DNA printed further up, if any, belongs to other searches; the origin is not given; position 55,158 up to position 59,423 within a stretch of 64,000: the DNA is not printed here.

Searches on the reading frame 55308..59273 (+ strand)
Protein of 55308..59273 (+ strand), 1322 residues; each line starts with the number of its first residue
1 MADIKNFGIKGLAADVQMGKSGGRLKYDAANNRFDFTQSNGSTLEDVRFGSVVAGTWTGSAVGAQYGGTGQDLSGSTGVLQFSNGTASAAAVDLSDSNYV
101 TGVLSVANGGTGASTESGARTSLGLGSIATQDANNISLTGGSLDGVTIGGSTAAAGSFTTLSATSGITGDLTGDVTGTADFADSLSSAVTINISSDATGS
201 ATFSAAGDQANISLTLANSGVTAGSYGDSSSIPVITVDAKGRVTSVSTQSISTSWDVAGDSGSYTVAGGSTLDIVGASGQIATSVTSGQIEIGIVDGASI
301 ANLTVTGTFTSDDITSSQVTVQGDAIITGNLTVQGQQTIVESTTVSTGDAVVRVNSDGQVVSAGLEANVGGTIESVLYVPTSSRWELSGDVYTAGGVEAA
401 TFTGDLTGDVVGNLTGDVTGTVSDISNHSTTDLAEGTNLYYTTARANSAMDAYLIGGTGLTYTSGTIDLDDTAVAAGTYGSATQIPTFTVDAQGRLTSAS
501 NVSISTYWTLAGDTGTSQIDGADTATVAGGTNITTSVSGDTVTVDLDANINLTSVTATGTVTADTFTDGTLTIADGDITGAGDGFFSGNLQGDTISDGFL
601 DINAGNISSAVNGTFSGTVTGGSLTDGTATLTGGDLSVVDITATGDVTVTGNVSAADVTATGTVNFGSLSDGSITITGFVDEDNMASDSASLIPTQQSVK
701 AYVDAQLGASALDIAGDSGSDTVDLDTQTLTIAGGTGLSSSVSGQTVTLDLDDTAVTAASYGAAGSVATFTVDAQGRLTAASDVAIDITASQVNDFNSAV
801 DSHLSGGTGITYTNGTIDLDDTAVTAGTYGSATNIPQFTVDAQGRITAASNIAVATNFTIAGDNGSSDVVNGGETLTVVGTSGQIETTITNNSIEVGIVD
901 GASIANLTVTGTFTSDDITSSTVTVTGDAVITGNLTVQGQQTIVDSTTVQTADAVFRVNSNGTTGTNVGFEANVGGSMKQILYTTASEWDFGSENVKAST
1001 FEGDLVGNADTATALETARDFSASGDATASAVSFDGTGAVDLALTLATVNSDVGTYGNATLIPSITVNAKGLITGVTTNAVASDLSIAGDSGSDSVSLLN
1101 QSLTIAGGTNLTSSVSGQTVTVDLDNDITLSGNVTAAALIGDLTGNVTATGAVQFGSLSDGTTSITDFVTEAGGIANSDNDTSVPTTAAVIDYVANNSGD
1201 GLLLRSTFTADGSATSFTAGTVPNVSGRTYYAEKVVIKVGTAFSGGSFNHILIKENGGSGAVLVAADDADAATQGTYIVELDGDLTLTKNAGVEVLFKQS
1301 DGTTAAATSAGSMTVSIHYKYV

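Call 11: search_protein_families(library=phrogs, proteins=[window:55308-59273:+], max_evalue=0.00001)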
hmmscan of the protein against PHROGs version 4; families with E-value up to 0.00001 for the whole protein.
window:55308-59273:+ (1322 aa): 4 families
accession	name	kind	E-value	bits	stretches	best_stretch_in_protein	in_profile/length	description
phrog_36881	-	unknown function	1.6e-19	71.6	3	210-318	15-120/198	-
phrog_3018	-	head and packaging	1.6e-12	48.2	2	1002-1159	92-258/341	head decoration protein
phrog_7389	-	tail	2.3e-09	37.4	1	152-298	314-451/732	tail fiber protein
phrog_5181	-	unknown function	3e-07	30.1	0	998-1220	254-466/763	-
